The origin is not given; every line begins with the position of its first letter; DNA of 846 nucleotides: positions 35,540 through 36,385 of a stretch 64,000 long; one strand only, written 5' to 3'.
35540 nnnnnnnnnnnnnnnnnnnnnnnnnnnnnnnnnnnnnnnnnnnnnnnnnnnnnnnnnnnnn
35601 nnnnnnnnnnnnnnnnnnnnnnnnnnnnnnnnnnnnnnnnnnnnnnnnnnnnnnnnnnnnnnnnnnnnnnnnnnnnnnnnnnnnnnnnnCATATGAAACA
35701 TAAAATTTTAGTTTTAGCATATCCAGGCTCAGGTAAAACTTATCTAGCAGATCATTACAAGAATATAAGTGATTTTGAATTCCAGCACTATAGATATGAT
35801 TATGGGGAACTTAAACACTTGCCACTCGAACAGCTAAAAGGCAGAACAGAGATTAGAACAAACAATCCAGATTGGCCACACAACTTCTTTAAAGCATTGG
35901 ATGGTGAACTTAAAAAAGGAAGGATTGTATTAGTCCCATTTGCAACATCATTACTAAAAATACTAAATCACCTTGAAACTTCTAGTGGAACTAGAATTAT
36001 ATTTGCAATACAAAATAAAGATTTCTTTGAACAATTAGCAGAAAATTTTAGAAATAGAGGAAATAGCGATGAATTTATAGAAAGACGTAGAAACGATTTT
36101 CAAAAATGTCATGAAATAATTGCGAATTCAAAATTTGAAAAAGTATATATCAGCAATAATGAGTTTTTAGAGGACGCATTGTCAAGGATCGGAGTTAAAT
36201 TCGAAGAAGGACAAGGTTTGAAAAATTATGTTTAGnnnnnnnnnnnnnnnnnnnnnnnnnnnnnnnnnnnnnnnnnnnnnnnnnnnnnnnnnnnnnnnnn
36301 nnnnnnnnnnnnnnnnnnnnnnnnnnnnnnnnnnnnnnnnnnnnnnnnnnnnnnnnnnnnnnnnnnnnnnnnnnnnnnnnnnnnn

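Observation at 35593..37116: tRNA-Gly followed by a P-loop kinase and a pol-beta-fold nucleotidyltransferase-like gene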

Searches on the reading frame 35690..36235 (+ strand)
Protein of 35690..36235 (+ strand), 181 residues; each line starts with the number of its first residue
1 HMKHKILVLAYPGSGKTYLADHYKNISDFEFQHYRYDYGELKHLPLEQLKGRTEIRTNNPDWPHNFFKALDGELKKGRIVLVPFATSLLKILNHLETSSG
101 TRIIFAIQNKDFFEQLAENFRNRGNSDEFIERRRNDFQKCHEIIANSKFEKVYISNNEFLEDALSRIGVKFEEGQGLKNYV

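Call 5: search_protein_families(library=pfam, proteins=[window:35690-36235:+], max_evalue=0.1)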
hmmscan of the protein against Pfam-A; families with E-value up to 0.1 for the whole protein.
window:35690-36235:+ (181 aa): 1 family
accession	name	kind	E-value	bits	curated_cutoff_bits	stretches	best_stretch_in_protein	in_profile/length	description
PF04851.21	ResIII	-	0.0069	16.7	22.5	0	90-156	42-106/164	Type III restriction enzyme, res subunit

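Call 6: search_protein_families(library=ncbifam, proteins=[window:35690-36235:+], max_evalue=0.1)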
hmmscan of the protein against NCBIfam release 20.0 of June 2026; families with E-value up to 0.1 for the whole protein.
window:35690-36235:+ (181 aa): 1 family
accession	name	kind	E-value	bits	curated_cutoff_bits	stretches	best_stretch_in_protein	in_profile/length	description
TIGR03205.1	pimA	equivalog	0.067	11.6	705.6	1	57-163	79-180/541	dicarboxylate--CoA ligase PimA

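Call 11: search_solved_structures(query=window:35690-36235:+, max_evalue=10)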
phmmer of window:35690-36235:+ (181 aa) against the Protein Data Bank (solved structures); distinct sequences matched with E-value up to 10: 3.
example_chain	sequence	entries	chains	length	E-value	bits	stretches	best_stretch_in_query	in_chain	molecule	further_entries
4d2i_A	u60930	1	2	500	0.08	15.9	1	6-143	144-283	HERA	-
5fv0_A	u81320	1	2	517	0.75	12.8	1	30-120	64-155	ESX secretion system protein EccC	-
4lya_A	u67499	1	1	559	0.87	12.6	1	30-120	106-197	Uncharacterized protein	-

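Call 12: find_homologous_proteins(query=window:35690-36235:+, max_evalue=0.01)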
Query window:35690-36235:+ (181 aa): 99 proteins with E <= 0.01 among 215 candidates.
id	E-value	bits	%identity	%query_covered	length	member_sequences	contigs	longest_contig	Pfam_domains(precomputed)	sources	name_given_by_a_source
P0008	6.8e-117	406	100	99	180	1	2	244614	-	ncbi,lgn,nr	ncbi:hypothetical protein HYV31_02430 [candidate division WWE3 bacterium]|nr:hypothetical protein [c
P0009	5.0e-101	354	87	99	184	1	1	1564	-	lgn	-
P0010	7.0e-98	344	82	99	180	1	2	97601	-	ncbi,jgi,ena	-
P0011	1.3e-97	343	82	99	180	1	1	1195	-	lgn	-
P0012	3.9e-97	341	82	99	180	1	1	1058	-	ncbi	-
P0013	5.0e-97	341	83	99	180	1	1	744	-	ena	-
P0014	3.3e-96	338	83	99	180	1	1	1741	-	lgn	-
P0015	1.5e-95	336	83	99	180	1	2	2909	-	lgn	-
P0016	4.9e-94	331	82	99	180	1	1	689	-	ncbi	-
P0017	1.2e-92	327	78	99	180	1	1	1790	-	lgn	-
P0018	5.4e-92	324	78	99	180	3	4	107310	-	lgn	-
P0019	5.8e-92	324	79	99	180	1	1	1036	-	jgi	jgi:hypothetical protein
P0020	6.4e-92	324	81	99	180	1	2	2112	-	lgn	-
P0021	7.4e-92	324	80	99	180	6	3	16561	-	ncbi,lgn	ncbi:MAG: hypothetical protein ACOYT9_03325 [Patescibacteria group bacterium]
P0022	4.9e-91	321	78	99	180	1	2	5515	-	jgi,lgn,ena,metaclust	metaclust:\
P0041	2.5e-87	309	75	99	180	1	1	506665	-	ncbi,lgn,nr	ncbi:hypothetical protein HYV12_02425 [Candidatus Dojkabacteria bacterium]|nr:hypothetical protein [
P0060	5.7e-73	262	63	99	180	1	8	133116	-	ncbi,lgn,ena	-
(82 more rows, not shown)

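Call 19: find_encoding_contigs(protein=P0010, flank=8000, max_places=2)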
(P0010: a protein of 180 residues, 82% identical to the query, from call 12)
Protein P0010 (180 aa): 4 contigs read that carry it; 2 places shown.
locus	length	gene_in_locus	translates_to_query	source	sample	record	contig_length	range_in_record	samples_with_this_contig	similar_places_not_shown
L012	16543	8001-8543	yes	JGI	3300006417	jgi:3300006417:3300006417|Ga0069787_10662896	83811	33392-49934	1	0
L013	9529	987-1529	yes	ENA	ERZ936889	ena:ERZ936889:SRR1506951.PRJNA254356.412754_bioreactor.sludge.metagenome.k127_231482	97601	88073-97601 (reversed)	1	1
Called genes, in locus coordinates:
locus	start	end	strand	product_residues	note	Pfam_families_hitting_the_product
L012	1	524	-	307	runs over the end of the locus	PF00535:Glycos_transf_2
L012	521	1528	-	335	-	PF03706:LPG_synthase_TM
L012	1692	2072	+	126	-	-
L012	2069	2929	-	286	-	PF00892:EamA, PF03151:TPT (faint), PF10639:TMEM234 (faint), PF00892:EamA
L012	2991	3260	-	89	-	PF13376:OmdA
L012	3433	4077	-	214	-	PF01351:RNase_HII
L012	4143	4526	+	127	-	PF12732:YtxH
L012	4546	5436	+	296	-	PF13421:Band_7_1, PF01145:Band_7 (weak)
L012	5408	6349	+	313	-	PF04280:Tim44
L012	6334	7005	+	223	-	PF01209:Ubie_methyltran, PF13489:Methyltransf_23, PF02353:CMAS, PF03848:TehB, PF05175:MTS, PF06325:PrmA, PF13649:Methyltransf_25, PF13847:Methyltransf_31, +3 more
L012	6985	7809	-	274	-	-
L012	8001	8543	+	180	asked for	-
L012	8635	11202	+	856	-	-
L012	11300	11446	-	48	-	-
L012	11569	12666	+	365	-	-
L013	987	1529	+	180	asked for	-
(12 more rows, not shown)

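Call 20: find_encoding_contigs(protein=P0041, flank=8000, max_places=2)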
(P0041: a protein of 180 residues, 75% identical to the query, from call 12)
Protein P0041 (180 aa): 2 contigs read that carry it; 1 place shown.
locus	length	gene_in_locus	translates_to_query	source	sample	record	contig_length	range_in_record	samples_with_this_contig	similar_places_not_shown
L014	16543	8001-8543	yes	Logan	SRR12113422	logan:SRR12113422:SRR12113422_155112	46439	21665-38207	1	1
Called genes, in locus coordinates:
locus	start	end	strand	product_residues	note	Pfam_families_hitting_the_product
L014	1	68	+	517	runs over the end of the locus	PF03901:Glyco_transf_22 (faint), PF13231:PMT_2 (weak)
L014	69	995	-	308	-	PF00535:Glycos_transf_2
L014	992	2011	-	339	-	PF03706:LPG_synthase_TM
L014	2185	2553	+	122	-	-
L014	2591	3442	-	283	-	-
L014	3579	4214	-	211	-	PF01351:RNase_HII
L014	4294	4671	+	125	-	PF12732:YtxH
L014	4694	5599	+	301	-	PF13421:Band_7_1, PF01145:Band_7 (weak)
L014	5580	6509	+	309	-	PF04280:Tim44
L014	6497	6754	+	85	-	-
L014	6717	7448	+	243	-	PF05724:TPMT (weak), PF01209:Ubie_methyltran (weak), PF13489:Methyltransf_23, PF03848:TehB, PF08241:Methyltransf_11, PF08242:Methyltransf_12, PF13649:Methyltransf_25, PF13847:Methyltransf_31, +4 more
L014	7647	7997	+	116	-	PF01050:MannoseP_isomer (weak), PF07883:Cupin_2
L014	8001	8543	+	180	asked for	-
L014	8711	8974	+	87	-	PF12674:Zn_ribbon_2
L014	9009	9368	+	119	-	PF08818:DUF1801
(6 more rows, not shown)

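Call 21: find_encoding_contigs(protein=P0060, flank=8000, max_places=2)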
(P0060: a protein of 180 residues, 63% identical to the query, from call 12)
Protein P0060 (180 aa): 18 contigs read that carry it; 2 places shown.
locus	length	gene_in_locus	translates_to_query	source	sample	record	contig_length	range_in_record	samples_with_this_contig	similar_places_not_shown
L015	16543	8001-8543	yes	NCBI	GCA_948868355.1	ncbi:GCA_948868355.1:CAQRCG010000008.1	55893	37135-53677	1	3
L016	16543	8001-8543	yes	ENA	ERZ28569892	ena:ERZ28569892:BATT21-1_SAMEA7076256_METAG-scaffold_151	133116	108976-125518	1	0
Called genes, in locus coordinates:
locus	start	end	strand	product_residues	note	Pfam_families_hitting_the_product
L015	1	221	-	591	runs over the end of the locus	PF09479:Flg_new (weak)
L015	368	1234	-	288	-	-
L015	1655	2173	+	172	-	PF00466:Ribosomal_L10, PF27436:RL10_C (weak)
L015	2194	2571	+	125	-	PF16320:Ribosomal_L12_N, PF00542:Ribosomal_L12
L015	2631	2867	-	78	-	PF04070:DUF378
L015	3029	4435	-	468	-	PF00133:tRNA-synt_1 (faint), PF01406:tRNA-synt_1e, PF01921:tRNA-synt_1f (faint), PF09334:tRNA-synt_1g (faint)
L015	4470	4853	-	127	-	-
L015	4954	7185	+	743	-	PF23139:OB_YrrC, PF14520:HHH_5 (faint), PF14490:HHH_RecD2, PF05970:PIF1 (faint), PF13245:AAA_19, PF13604:AAA_30, PF18335:SH3_13, PF13538:UvrD_C_2, +3 more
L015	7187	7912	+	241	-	PF00156:Pribosyltran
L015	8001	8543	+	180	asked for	-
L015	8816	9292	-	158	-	-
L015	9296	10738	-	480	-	PF13347:MFS_2, PF07690:MFS_1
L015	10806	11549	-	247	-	-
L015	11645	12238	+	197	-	PF02915:Rubrerythrin, PF23455:DUF7129 (faint), PF21349:RUBY_RBDX (weak)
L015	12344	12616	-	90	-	PF00216:Bac_DNA_binding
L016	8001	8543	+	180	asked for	-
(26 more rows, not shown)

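Call 32: predict_structure(alignment_id=A2)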
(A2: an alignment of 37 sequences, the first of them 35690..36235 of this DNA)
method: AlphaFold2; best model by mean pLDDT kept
length: 181 residues; sequences in the alignment: 37
mean_pLDDT: 91.2   pTM: 0.86
mean pLDDT of the five models: 91.2, 91.2, 90.9, 90.8, 90.6
residues with pLDDT >= 90: 125; 70-90: 53; 50-70: 1; < 50: 2
segments of 3 or more residues with pLDDT < 50: none
pLDDT, mean of each block of 10 residues (from residue 1): 79 91 97 92 86 89 94 95 92 91 95 86 85 91 95 92 96 96 83
secondary structure, 60 per line:
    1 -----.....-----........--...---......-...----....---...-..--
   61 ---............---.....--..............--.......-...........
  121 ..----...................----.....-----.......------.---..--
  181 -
elements in order: E6-10 H16-22 E26-28 H32-35 H46-49 H64-75 E79-83 H86-99 E102-108 H110-122 H127-145 E150-154 H160-166

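Call 37: fold_search(model_id=the predicted structure, library=pdb)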
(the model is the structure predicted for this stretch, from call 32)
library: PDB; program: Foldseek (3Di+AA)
matches with E <= 10: 360; with E <= 0.001: 0
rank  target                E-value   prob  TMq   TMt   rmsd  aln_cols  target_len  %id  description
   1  8egl_L                2.4e-03  0.99  0.44  0.44   7.5       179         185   18  Crystal Structure of Guanylate kinase from Pseudomonas aeruginosa PAO1 in complex with GMP and ADP (released 2022-09-28)
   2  3t61_A                4.6e-03  0.99  0.47  0.48   5.9       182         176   16  Crystal Structure of a gluconokinase from Sinorhizobium meliloti 1021 (released 2011-08-17)
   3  3tr0                  6.7e-03  0.96  0.46  0.42   7.6       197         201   18  Structure of guanylate kinase (gmk) from Coxiella burnetii (released 2011-09-21)
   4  3t61_B                8.7e-03  0.97  0.46  0.47   6.2       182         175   17  Crystal Structure of a gluconokinase from Sinorhizobium meliloti 1021 (released 2011-08-17)
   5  6hvj                  1.1e-02  0.84  0.39  0.20  10.3       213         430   16  Human PFKFB3 in complex with a N-Aryl 6-Aminoquinoxaline inhibitor 3 (released 2018-11-14)
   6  1s96_A                2.0e-02  0.85  0.43  0.39   8.5       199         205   15  The 2.0 A X-ray structure of Guanylate Kinase from E.coli (released 2004-02-10)
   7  7coq_F                2.0e-02  0.18  0.17  0.10  11.2       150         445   13  Hexameric Ring Complex of Engineered V1-ATPase bound to AMP-PNP: A3(De)3_(ANP)1cat (released 2021-08-11)
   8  8egl_A                2.5e-02  0.90  0.47  0.43   7.2       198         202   17  Crystal Structure of Guanylate kinase from Pseudomonas aeruginosa PAO1 in complex with GMP and ADP (released 2022-09-28)
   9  1uky                  2.5e-02  0.87  0.45  0.42   6.5       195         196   18  SUBSTRATE SPECIFICITY AND ASSEMBLY OF CATALYTIC CENTER DERIVED FROM TWO STRUCTURES OF LIGATED URIDYLATE KINASE (released 1995-01-26)
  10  10sr_H                2.5e-02  0.82  0.43  0.39   7.3       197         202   14  Crystal structure of Guanylate Kinase from Burkholderia thailandensis in complex with GMP (released 2026-02-18)
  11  10sw_D                2.5e-02  0.82  0.44  0.40   7.7       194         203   14  Crystal structure of Guanylate Kinase from Burkholderia thailandensis in complex with GDP (released 2026-02-18)
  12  1s96_B                2.7e-02  0.82  0.43  0.39   8.1       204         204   16  The 2.0 A X-ray structure of Guanylate Kinase from E.coli (released 2004-02-10)
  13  10sr_D                3.1e-02  0.77  0.43  0.39   7.4       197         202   14  Crystal structure of Guanylate Kinase from Burkholderia thailandensis in complex with GMP (released 2026-02-18)
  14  6wct_A                3.3e-02  0.89  0.48  0.44   7.2       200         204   15  Crystal structure of a guanylate kinase from Stenotrophomonas maltophilia K279a bound to guanosine-5'-monophosphate (released 2020-04-08)
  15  8egl_C                3.7e-02  0.87  0.48  0.43   7.3       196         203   17  Crystal Structure of Guanylate kinase from Pseudomonas aeruginosa PAO1 in complex with GMP and ADP (released 2022-09-28)
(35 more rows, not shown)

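Call 39: search_solved_structures(query=A2, max_evalue=10, show_alignments=2)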
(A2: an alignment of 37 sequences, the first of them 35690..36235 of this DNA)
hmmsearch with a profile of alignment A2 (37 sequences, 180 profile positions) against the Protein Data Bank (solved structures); distinct sequences matched with E-value up to 10: 5.
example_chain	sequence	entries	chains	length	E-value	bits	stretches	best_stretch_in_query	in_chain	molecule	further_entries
5fv0_A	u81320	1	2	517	0.018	18.1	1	30-114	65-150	ESX secretion system protein EccC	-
4lya_A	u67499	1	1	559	0.02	17.9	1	30-114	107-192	Uncharacterized protein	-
7qca_LHH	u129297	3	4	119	0.027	17.5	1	59-157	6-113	Ribosomal L29 protein | Ribosomal L29 protein (Fragment),Ribosomal L29 protein (Fragment),Ribosomal L29 protein (F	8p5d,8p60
7ytj_E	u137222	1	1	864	1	12.4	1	36-127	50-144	Vacuolar transporter chaperone 3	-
8i6v_D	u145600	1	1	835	1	12.3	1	36-127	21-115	Vacuolar transporter chaperone 3 complex subunit 3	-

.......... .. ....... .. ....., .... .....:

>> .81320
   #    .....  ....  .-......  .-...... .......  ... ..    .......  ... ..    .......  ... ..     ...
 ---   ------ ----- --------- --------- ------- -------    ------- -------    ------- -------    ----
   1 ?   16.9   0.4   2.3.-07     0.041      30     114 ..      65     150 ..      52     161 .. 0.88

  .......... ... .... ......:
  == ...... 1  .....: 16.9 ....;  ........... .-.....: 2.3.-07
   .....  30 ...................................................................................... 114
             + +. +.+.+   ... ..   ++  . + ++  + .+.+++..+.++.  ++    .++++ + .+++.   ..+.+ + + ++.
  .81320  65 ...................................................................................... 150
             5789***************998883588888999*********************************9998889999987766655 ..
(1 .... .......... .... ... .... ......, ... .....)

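Call 42: search_protein_families(library=pfam, alignment_id=A2, max_evalue=1)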
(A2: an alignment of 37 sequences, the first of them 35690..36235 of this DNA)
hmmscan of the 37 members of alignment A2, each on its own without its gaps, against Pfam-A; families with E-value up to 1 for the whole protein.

A. member 1, window:35690-36235:+ (181 aa): 4 families
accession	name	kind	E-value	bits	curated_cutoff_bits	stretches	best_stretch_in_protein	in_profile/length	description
PF04851.21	ResIII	-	0.0069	16.7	22.5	1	90-156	42-106/164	Type III restriction enzyme, res subunit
PF13238.12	AAA_18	-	0.12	13.3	29.4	1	6-56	1-52/128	AAA domain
PF13479.12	AAA_24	-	0.15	12.3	27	1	3-26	2-25/195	AAA domain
PF13401.12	AAA_22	-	0.17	12.7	27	0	6-59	8-64/130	AAA domain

B. families by the number of members that match (of 37 scanned): 27 families (the first 25 are shown)
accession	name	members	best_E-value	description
PF13479.12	AAA_24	23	0.0016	AAA domain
PF13238.12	AAA_18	18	0.0052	AAA domain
PF04851.21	ResIII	13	0.0056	Type III restriction enzyme, res subunit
PF13401.12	AAA_22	13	0.031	AAA domain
PF00580.27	UvrD-helicase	8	0.0048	UvrD/REP helicase N-terminal domain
PF00004.35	AAA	5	0.065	ATPase family associated with various cellular activities (AAA)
PF07726.17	AAA_3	3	0.00077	ATPase family associated with various cellular activities (AAA)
PF00270.35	DEAD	3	0.0038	DEAD/DEAH box helicase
PF13118.11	DUF3972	3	0.053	Protein of unknown function (DUF3972)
PF13207.12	AAA_17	2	0.13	AAA domain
PF13245.12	AAA_19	2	0.18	AAA domain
PF14929.12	TAF1_subA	1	0.021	TAF RNA Polymerase I subunit A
PF09261.16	Alpha-mann_mid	1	0.021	Alpha mannosidase middle domain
PF19443.4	DAHL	1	0.028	DAHL domain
PF11335.13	DUF3137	1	0.041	Protein of unknown function (DUF3137)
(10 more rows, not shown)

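Call 66: find_encoding_contigs(protein=P0009, flank=5000, max_places=3)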
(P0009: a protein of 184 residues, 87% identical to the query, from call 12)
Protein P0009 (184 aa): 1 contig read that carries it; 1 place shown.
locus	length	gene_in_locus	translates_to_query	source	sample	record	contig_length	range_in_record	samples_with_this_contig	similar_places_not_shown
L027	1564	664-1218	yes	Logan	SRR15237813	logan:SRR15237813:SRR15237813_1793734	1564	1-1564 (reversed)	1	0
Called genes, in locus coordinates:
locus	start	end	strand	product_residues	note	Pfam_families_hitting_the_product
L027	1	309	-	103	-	?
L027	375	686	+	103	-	-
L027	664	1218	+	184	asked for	-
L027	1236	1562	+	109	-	?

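Call 73: search_protein_families(library=phrogs, proteins=[window:35690-36235:+], max_evalue=0.1)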
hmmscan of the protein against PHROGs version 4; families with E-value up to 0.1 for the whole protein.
window:35690-36235:+ (181 aa): 5 families
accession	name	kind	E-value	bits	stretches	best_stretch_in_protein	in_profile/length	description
phrog_4182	-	unknown function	1.9e-11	45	1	3-169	9-154/243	-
phrog_1815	-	other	0.0055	18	0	2-24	2-24/197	guanylate kinase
phrog_37837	-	unknown function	0.024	15.9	0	118-155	39-76/111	-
phrog_139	-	other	0.073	13.4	0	2-35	82-113/342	deoxynucleoside monophosphate kinase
phrog_2071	-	other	0.094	13.5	0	7-150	20-154/282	ATPase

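Call 74: search_protein_families(library=padloc, proteins=[window:35690-36235:+], max_evalue=0.1)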
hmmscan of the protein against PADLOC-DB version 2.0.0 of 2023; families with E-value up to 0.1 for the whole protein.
window:35690-36235:+ (181 aa): 2 families
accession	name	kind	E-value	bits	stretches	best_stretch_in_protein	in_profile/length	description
PDLC02140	Csn2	-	0.0019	16.3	1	109-176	80-146/223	-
PDLC01219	typeIV_Cas5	-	0.0081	13.5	1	58-146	42-132/276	CAS-IV-C; effector_G5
